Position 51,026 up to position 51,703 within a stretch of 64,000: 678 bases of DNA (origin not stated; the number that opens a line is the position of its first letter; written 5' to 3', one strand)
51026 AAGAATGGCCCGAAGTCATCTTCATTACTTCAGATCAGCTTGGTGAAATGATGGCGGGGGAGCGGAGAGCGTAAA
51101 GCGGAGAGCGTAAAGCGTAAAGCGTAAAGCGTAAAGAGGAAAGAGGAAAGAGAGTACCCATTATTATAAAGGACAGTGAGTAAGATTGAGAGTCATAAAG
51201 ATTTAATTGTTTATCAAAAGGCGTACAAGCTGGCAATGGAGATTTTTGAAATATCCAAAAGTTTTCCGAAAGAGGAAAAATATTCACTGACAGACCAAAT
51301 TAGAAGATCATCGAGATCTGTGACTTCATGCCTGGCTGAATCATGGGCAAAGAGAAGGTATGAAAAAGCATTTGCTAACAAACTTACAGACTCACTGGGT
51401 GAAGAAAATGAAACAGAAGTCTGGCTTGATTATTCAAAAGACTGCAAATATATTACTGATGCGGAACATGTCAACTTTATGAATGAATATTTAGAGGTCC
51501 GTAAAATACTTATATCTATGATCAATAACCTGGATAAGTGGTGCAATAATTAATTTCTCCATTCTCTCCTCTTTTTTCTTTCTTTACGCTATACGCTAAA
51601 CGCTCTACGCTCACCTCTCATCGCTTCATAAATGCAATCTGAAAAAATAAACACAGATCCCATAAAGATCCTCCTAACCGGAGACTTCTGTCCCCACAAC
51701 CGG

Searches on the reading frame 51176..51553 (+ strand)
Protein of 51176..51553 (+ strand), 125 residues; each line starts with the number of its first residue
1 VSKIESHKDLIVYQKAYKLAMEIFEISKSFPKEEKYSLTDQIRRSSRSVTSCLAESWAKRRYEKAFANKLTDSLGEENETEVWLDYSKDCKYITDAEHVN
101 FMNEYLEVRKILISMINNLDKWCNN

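Call 10: search_protein_families(library=pfam, proteins=[window:51176-51553:+])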
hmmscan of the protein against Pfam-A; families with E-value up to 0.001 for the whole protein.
window:51176-51553:+ (125 aa): 2 families
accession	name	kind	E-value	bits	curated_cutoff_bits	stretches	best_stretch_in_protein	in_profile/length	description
PF05635.17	23S_rRNA_IVP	-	4.1e-32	111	33.8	1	8-113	1-105/106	23S rRNA-intervening sequence protein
PF22296.2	bAvd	-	2.4e-07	31.6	40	1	10-118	1-106/107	bAvd-like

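Call 18: find_encoding_contigs(protein=window:51176-51553:+, flank=4000, max_places=8)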
Protein window:51176-51553:+ (125 aa): no gene with exactly this product is on record in the collection.

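Call 49: find_homologous_proteins(query=window:51176-51553:+, max_evalue=1e-10)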
Query window:51176-51553:+ (125 aa): 7983 proteins with E <= 1e-10 among 8000 candidates; the best 120 are listed.
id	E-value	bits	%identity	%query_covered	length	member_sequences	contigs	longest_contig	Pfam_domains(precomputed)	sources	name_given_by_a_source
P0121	1.1e-65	237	89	98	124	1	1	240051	PF22296.3,PF05635.18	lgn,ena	-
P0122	1.4e-65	237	88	99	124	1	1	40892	PF22296.3,PF05635.18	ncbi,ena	-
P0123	2.5e-65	236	89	98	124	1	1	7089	PF22296.3,PF05635.18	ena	-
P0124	1.1e-64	234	87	99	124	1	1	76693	PF22296.3,PF05635.18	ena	-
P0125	6.0e-64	232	89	98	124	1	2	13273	PF22296.3,PF05635.18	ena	-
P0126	1.1e-63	231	88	98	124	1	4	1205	PF22296.3,PF05635.18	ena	-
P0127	2.0e-63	230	87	98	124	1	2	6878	PF22296.3,PF05635.18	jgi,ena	-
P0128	2.4e-63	230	87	98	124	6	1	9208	PF22296.3,PF05635.18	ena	-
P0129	3.9e-63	229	87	98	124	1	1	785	PF22296.3,PF05635.18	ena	-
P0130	4.2e-63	229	86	99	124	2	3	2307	PF22296.3,PF05635.18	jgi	jgi:four helix bundle protein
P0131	6.5e-63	228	88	98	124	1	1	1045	PF22296.3,PF05635.18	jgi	jgi:four helix bundle protein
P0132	7.0e-63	228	100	84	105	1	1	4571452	PF22296.3,PF05635.18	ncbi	-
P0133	7.5e-63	228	86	98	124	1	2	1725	PF22296.3,PF05635.18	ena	-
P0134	1.3e-62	227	86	99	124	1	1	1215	PF22296.3,PF05635.18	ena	-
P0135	1.3e-62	227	86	98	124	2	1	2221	PF22296.3,PF05635.18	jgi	jgi:four helix bundle protein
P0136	1.5e-62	227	86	99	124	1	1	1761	PF22296.3,PF05635.18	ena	-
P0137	1.7e-62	227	87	98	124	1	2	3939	PF22296.3,PF05635.18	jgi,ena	-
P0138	2.3e-62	226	85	99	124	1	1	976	PF22296.3,PF05635.18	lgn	-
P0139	3.3e-62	226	86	98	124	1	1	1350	PF22296.3,PF05635.18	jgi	jgi:four helix bundle protein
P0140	3.4e-62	226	87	98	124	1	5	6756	PF22296.3,PF05635.18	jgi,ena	-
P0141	4.1e-62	226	86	98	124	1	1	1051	PF22296.3,PF05635.18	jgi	jgi:four helix bundle protein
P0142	4.1e-62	226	87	98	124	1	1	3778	PF22296.3,PF05635.18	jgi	jgi:four helix bundle protein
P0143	4.4e-62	226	86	98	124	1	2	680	PF22296.3,PF05635.18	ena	-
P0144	4.8e-62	225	86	98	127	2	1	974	PF22296.3,PF05635.18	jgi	-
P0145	4.8e-62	225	85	98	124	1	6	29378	PF22296.3,PF05635.18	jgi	jgi:four helix bundle protein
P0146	5.5e-62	225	85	98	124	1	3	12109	PF22296.3,PF05635.18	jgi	jgi:four helix bundle protein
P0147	5.9e-62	225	84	99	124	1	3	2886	PF22296.3,PF05635.18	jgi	jgi:four helix bundle protein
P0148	6.1e-62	225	86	98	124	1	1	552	PF22296.3,PF05635.18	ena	-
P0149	6.9e-62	225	85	98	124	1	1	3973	PF22296.3,PF05635.18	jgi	jgi:four helix bundle protein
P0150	7.2e-62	225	86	98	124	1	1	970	PF22296.3,PF05635.18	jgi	jgi:four helix bundle protein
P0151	7.4e-62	225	85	98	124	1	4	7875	PF22296.3,PF05635.18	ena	-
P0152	8.3e-62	225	81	99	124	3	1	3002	PF22296.3,PF05635.18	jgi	jgi:four helix bundle protein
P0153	1.1e-61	224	85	98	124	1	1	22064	PF22296.3,PF05635.18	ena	-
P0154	1.3e-61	224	85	98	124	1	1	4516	PF22296.3,PF05635.18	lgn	-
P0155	1.4e-61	224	87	98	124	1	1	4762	PF22296.3,PF05635.18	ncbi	-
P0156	1.5e-61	224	85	98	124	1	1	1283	PF22296.3,PF05635.18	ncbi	-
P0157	1.5e-61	224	85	98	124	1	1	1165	PF22296.3,PF05635.18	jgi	jgi:four helix bundle protein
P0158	1.6e-61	224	86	98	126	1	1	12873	PF22296.3,PF05635.18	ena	-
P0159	1.8e-61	224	84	99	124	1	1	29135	PF22296.3,PF05635.18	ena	-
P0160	1.9e-61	224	85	99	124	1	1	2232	PF22296.3,PF05635.18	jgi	jgi:four helix bundle protein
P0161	2.3e-61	223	86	98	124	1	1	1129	PF22296.3,PF05635.18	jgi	jgi:four helix bundle protein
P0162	2.3e-61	223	84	98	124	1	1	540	PF22296.3,PF05635.18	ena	-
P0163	2.4e-61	223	86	98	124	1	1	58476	PF22296.3,PF05635.18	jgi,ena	-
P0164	3.6e-61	223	84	99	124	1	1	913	PF22296.3,PF05635.18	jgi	-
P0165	3.8e-61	223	85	98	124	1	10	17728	PF22296.3,PF05635.18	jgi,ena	jgi:four helix bundle protein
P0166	4.2e-61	222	84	99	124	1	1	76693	PF22296.3,PF05635.18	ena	-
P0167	4.7e-61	222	86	98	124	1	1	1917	PF22296.3,PF05635.18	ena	-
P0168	4.9e-61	222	85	98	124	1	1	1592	PF22296.3,PF05635.18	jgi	jgi:four helix bundle protein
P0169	5.2e-61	222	85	98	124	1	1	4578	PF22296.3,PF05635.18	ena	-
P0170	5.7e-61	222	84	99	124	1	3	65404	PF22296.3,PF05635.18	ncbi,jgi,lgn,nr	ncbi:MAG: four helix bundle protein [Bacteroidales bacterium]|jgi:four helix bundle protein|nr:four 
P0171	6.0e-61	222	84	97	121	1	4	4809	PF22296.3,PF05635.18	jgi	jgi:four helix bundle protein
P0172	6.0e-61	222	85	98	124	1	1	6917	PF22296.3,PF05635.18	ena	-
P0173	6.4e-61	222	85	98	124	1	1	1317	PF22296.3,PF05635.18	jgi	jgi:four helix bundle protein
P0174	6.4e-61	222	85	98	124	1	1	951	PF22296.3,PF05635.18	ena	-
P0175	7.4e-61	222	85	98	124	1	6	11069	PF22296.3,PF05635.18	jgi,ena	-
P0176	7.5e-61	222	86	98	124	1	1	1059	PF22296.3,PF05635.18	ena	-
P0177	8.0e-61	222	84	99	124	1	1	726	PF22296.3,PF05635.18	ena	-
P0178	9.0e-61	221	85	98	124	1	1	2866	PF22296.3,PF05635.18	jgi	jgi:four helix bundle protein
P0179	1.1e-60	221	85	98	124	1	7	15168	PF22296.3,PF05635.18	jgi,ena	jgi:four helix bundle protein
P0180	1.1e-60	221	87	98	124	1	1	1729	PF22296.3,PF05635.18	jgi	jgi:four helix bundle protein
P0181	1.1e-60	221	84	98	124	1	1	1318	PF22296.3,PF05635.18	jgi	jgi:four helix bundle protein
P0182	1.2e-60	221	83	98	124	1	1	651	PF22296.3,PF05635.18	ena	-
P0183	1.2e-60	221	85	98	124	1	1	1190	PF22296.3,PF05635.18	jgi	jgi:four helix bundle protein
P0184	1.3e-60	221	85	98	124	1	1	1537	PF22296.3,PF05635.18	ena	-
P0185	1.3e-60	221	85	98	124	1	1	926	PF22296.3,PF05635.18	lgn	-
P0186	1.3e-60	221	85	98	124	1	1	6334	PF22296.3,PF05635.18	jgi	jgi:four helix bundle protein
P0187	1.4e-60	221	85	98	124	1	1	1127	PF22296.3,PF05635.18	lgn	-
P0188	1.4e-60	221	85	98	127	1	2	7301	PF22296.3,PF05635.18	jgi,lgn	jgi:four helix bundle protein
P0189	1.5e-60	221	85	98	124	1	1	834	PF22296.3,PF05635.18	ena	-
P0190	1.5e-60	221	84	98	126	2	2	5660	PF22296.3,PF05635.18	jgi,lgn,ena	-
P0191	1.6e-60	221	85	98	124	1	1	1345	PF22296.3,PF05635.18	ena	-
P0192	1.7e-60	220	85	98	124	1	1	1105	PF22296.3,PF05635.18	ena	-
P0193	1.7e-60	220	85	98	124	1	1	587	PF22296.3,PF05635.18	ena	-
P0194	1.8e-60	220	81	99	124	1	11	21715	PF22296.3,PF05635.18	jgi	jgi:four helix bundle protein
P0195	1.9e-60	220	84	98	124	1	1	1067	PF22296.3,PF05635.18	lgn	-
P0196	2.0e-60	220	83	99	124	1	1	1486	PF22296.3,PF05635.18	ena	-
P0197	2.2e-60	220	83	98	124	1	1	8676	PF22296.3,PF05635.18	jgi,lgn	jgi:four helix bundle protein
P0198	2.3e-60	220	85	98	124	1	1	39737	PF22296.3,PF05635.18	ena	-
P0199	2.4e-60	220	82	99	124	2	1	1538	PF22296.3,PF05635.18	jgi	jgi:four helix bundle protein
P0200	2.4e-60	220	85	98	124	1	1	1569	PF22296.3,PF05635.18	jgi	-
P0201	2.7e-60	220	85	98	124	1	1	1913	PF22296.3,PF05635.18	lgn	-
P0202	2.8e-60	220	84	99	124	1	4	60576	PF22296.3,PF05635.18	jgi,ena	-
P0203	2.9e-60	220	81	99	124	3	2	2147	PF22296.3,PF05635.18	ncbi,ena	-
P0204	3.0e-60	220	84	98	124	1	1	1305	PF22296.3,PF05635.18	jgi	jgi:four helix bundle protein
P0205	3.0e-60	220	85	98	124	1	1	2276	PF22296.3,PF05635.18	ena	-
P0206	3.1e-60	220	85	98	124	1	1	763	PF22296.3,PF05635.18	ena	-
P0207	3.6e-60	219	85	98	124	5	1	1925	PF22296.3,PF05635.18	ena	-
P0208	3.6e-60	219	81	99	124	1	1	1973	PF22296.3,PF05635.18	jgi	jgi:four helix bundle protein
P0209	3.7e-60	219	85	98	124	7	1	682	PF22296.3,PF05635.18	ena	-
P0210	3.8e-60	219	83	98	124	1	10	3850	PF22296.3,PF05635.18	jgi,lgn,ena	-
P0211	3.8e-60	219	84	98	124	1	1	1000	PF22296.3,PF05635.18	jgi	jgi:four helix bundle protein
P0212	4.2e-60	219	84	98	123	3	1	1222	PF22296.3,PF05635.18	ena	-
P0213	4.3e-60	219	81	99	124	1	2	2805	PF22296.3,PF05635.18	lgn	-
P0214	4.5e-60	219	85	98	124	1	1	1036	PF22296.3,PF05635.18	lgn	-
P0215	4.9e-60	219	85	98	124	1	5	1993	PF22296.3,PF05635.18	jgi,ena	-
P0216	5.0e-60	219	83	99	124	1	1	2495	PF22296.3,PF05635.18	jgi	jgi:four helix bundle protein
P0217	5.1e-60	219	83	99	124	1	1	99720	PF22296.3,PF05635.18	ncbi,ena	-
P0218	6.0e-60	219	85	98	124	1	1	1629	PF22296.3,PF05635.18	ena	-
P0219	6.1e-60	219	85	98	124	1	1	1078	PF22296.3,PF05635.18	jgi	jgi:four helix bundle protein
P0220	6.2e-60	219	84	98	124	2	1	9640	PF22296.3,PF05635.18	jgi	-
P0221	6.3e-60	219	85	98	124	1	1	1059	PF22296.3,PF05635.18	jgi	jgi:four helix bundle protein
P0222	6.8e-60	219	83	99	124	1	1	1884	PF22296.3,PF05635.18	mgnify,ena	mgnify:CR=1 FL=1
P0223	8.2e-60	218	84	98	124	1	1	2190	PF22296.3,PF05635.18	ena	-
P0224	9.3e-60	218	83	98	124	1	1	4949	PF22296.3,PF05635.18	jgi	jgi:four helix bundle protein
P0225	1.0e-59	218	82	98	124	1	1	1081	PF22296.3,PF05635.18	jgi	jgi:four helix bundle protein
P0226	1.1e-59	218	84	98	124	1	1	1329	PF22296.3,PF05635.18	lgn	-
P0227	1.1e-59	218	85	98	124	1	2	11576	PF22296.3,PF05635.18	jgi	-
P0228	1.1e-59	218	82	99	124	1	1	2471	PF22296.3,PF05635.18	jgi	-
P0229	1.2e-59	218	82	98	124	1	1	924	PF22296.3,PF05635.18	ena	-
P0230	1.3e-59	218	85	98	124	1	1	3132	PF22296.3,PF05635.18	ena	-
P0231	1.4e-59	218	83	98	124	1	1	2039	PF22296.3,PF05635.18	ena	-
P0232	1.4e-59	218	83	98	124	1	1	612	PF22296.3,PF05635.18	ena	-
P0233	1.4e-59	217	82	99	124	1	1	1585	PF22296.3,PF05635.18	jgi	jgi:four helix bundle protein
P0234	1.6e-59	217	83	98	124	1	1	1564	PF22296.3,PF05635.18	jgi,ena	-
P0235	1.6e-59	217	82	98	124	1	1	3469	PF22296.3,PF05635.18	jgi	jgi:four helix bundle protein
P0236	1.6e-59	217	83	98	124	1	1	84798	PF22296.3,PF05635.18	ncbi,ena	-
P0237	2.1e-59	217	84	98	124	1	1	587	PF22296.3,PF05635.18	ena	-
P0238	2.3e-59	217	84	98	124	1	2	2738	PF22296.3,PF05635.18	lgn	-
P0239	2.3e-59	217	84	98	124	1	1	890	PF22296.3,PF05635.18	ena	-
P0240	2.5e-59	217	81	98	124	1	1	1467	PF22296.3,PF05635.18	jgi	jgi:four helix bundle protein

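Call 50: find_encoding_contigs(protein=P0122, flank=8000, max_places=3)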
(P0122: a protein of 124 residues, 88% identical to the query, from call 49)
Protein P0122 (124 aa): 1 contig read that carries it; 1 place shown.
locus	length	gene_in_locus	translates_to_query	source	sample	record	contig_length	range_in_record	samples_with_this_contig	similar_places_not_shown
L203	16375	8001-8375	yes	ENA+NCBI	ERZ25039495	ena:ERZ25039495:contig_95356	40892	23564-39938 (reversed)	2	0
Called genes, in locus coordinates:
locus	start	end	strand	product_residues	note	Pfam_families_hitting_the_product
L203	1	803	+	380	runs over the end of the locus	PF00733:Asn_synthase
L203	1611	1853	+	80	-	-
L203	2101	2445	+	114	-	-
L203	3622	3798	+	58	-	-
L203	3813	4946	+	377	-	-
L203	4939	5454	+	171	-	-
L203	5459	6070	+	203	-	-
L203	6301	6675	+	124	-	PF05635:23S_rRNA_IVP, PF22296:bAvd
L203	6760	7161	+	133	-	PF09587:PGA_cap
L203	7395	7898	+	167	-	PF09587:PGA_cap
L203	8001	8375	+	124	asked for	PF05635:23S_rRNA_IVP, PF22296:bAvd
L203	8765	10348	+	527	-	PF13522:GATase_6, PF13537:GATase_7, PF00733:Asn_synthase, PF02540:NAD_synthase (weak)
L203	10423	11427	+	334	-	PF02655:ATP-grasp_3 (faint), PF08443:RimK (weak)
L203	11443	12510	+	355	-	PF13439:Glyco_transf_4, PF00534:Glycos_transf_1, PF13692:Glyco_trans_1_4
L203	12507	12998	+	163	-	PF00132:Hexapep, PF14602:Hexapep_2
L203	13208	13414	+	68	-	PF01370:Epimerase, PF16363:GDP_Man_Dehyd (weak)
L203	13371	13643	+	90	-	PF01370:Epimerase, PF02719:Polysacc_synt_2, PF04321:RmlD_sub_bind (weak), PF07993:NAD_binding_4, PF16363:GDP_Man_Dehyd, PF01073:3Beta_HSD (faint)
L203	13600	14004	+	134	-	PF01370:Epimerase, PF16363:GDP_Man_Dehyd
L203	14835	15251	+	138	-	PF00534:Glycos_transf_1, PF13692:Glyco_trans_1_4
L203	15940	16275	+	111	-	PF00534:Glycos_transf_1, PF13692:Glyco_trans_1_4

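Call 57: find_encoding_contigs(protein=P0121, flank=3000, max_places=3)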
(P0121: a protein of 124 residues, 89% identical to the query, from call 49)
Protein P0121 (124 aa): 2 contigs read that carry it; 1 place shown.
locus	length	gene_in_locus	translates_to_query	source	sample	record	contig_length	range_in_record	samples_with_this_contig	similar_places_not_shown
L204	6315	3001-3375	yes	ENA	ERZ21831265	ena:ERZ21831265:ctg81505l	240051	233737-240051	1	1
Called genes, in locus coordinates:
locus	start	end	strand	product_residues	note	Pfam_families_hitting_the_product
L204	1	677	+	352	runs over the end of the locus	PF08545:ACP_syn_III, PF08541:ACP_syn_III_C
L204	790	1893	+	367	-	PF01757:Acyl_transf_3, PF07786:HGSNAT_cat (weak)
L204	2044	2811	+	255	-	PF23441:SDR (weak), PF00106:adh_short, PF08659:KR, PF13561:adh_short_C2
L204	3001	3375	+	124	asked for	PF05635:23S_rRNA_IVP, PF22296:bAvd (weak)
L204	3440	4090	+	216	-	PF17836:PglD_N, PF25087:GMPPB_C, PF00132:Hexapep (weak)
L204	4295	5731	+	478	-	PF22842:Pel9A-like_beta_helix, PF13229:Beta_helix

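Call 58: find_encoding_contigs(protein=P0165, flank=3000, max_places=10)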
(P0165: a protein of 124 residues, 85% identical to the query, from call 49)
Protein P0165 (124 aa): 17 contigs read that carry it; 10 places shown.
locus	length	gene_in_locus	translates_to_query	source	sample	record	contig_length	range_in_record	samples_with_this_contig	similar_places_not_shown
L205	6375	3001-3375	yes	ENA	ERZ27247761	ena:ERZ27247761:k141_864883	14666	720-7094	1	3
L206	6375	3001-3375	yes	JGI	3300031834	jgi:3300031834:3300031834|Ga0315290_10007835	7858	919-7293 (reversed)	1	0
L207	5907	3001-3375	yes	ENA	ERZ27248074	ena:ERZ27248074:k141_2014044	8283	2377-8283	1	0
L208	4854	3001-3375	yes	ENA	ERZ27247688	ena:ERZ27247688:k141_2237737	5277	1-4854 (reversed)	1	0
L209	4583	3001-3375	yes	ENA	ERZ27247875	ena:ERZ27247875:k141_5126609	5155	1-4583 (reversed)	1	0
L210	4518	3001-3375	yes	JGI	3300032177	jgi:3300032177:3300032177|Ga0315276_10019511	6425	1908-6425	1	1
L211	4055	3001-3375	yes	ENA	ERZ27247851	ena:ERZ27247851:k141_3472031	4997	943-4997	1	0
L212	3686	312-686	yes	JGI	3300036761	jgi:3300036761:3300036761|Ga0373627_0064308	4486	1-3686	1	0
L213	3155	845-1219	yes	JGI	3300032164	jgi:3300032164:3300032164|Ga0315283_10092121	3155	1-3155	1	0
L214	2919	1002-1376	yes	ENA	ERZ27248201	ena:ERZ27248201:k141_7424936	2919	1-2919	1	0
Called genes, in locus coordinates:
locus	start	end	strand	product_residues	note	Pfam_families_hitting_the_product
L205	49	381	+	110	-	PF24839:DUF7718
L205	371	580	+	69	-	-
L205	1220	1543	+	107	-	PF01909:NTP_transf_2, PF22600:MTPAP-like_central (weak), PF18765:Polbeta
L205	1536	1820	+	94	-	PF05168:HEPN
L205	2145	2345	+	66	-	-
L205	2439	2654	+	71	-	-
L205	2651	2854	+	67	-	PF07927:HicA_toxin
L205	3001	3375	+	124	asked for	PF05635:23S_rRNA_IVP, PF22296:bAvd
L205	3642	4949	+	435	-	PF00005:ABC_tran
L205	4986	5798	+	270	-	PF13489:Methyltransf_23, PF08241:Methyltransf_11, PF08242:Methyltransf_12 (weak), PF13649:Methyltransf_25 (weak), PF13847:Methyltransf_31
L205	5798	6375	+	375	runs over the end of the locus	PF01053:Cys_Met_Meta_PP (weak), PF01041:DegT_DnrJ_EryC1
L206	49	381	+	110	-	PF24839:DUF7718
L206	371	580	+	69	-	-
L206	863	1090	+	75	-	-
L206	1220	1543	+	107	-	PF01909:NTP_transf_2, PF22600:MTPAP-like_central (weak), PF18765:Polbeta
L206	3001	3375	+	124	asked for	PF05635:23S_rRNA_IVP, PF22296:bAvd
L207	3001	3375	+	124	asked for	PF05635:23S_rRNA_IVP, PF22296:bAvd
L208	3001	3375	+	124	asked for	PF05635:23S_rRNA_IVP, PF22296:bAvd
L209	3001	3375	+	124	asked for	PF05635:23S_rRNA_IVP, PF22296:bAvd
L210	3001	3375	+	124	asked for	PF05635:23S_rRNA_IVP, PF22296:bAvd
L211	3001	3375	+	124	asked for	PF05635:23S_rRNA_IVP, PF22296:bAvd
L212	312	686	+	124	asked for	PF05635:23S_rRNA_IVP, PF22296:bAvd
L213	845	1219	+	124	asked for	PF05635:23S_rRNA_IVP, PF22296:bAvd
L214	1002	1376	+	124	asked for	PF05635:23S_rRNA_IVP, PF22296:bAvd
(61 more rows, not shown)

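Call 59: find_encoding_contigs(protein=P0124, flank=10000, max_places=3)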
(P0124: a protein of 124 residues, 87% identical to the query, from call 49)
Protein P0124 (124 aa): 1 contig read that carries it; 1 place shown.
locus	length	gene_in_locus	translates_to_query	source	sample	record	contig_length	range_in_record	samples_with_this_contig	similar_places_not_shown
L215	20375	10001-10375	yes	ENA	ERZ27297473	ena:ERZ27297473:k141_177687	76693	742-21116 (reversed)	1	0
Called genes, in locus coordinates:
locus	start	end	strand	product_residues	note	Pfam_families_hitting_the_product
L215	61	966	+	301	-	PF01073:3Beta_HSD (weak), PF01370:Epimerase, PF04321:RmlD_sub_bind, PF16363:GDP_Man_Dehyd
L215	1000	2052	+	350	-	PF01370:Epimerase, PF04321:RmlD_sub_bind (weak), PF16363:GDP_Man_Dehyd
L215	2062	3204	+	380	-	PF00534:Glycos_transf_1, PF13692:Glyco_trans_1_4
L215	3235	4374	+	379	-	PF00534:Glycos_transf_1, PF13692:Glyco_trans_1_4 (weak)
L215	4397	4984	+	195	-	PF02397:Bac_transf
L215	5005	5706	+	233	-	PF08889:WbqC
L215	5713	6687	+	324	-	-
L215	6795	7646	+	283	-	PF13489:Methyltransf_23, PF08241:Methyltransf_11 (weak)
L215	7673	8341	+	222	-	PF02585:PIG-L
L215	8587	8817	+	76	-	PF00550:PP-binding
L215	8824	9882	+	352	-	PF08545:ACP_syn_III, PF08541:ACP_syn_III_C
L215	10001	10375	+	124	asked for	PF05635:23S_rRNA_IVP, PF22296:bAvd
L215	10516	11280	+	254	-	PF23441:SDR (weak), PF00106:adh_short, PF01370:Epimerase (weak), PF08659:KR, PF13561:adh_short_C2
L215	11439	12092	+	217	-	PF17836:PglD_N, PF00132:Hexapep (weak), PF25087:GMPPB_C, PF00132:Hexapep (weak)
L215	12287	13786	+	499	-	PF22842:Pel9A-like_beta_helix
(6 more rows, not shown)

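Call 71: find_encoding_contigs(protein=P0123, flank=7000, max_places=3)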
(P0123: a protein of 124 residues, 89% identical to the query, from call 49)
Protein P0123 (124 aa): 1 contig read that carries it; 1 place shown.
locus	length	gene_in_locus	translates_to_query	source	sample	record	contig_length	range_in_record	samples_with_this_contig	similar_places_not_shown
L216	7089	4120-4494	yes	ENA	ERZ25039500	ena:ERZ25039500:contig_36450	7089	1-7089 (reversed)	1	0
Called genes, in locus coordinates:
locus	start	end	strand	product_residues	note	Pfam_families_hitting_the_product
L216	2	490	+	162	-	?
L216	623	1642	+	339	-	-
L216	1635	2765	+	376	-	-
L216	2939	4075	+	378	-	PF09587:PGA_cap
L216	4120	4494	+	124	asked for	PF05635:23S_rRNA_IVP, PF22296:bAvd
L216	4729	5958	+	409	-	PF13522:GATase_6, PF13537:GATase_7, PF00733:Asn_synthase, PF02540:NAD_synthase (weak)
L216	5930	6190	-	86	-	-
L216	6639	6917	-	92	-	PF13522:GATase_6, PF13537:GATase_7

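Call 73: search_protein_families(library=ncbifam, proteins=[window:51176-51553:+])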
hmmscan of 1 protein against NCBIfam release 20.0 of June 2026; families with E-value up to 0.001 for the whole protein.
window:51176-51553:+ (125 aa): 4 families
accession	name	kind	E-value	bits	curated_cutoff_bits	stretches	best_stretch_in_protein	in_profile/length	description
TIGR02436.1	TIGR02436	subfamily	2.4e-29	101.7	24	1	12-119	1-108/109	four helix bundle protein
NF008911.0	PRK12275.1-2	subfamily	7.7e-23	81.2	137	1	4-120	1-116/118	hypothetical protein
NF008912.0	PRK12275.1-6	subfamily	7e-12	45.4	124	1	7-121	3-113/117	hypothetical protein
NF033474.1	DivGenRetAVD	equivalog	2.8e-06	27.6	80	1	10-104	1-91/104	diversity-generating retroelement protein Avd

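Call 74: search_solved_structures(query=window:51176-51553:+, max_evalue=0.001)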
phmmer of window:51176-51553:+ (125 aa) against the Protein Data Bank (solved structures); distinct sequences matched with E-value up to 0.001: 2.
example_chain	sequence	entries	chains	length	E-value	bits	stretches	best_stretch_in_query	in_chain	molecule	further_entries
2rld_A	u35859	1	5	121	8.8e-12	48.8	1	5-118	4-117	Uncharacterized protein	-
2gsc_A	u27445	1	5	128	5.9e-06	30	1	6-82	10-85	Putative uncharacterized protein XCC0516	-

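Call 78: find_related_loci(query=window:51176-51553:+, collection=viral_contigs, flank=2000)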
Query window:51176-51553:+ (125 aa) in viral_contigs; peptide patterns used: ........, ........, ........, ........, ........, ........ (x = any residue, [..] = any of these).
1 stretches matched a pattern, but none encodes a relative of the query by tblastn (E <= 1e-3).

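Call 80: find_related_loci(query=A1, collection=viral_contigs, flank=1500)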
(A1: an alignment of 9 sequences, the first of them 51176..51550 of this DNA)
Query A1 (125 aa) in viral_contigs; peptide patterns used: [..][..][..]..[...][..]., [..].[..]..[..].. (x = any residue, [..] = any of these).
49 stretches matched a pattern, but none encodes a relative of the query by tblastn (E <= 1e-3).
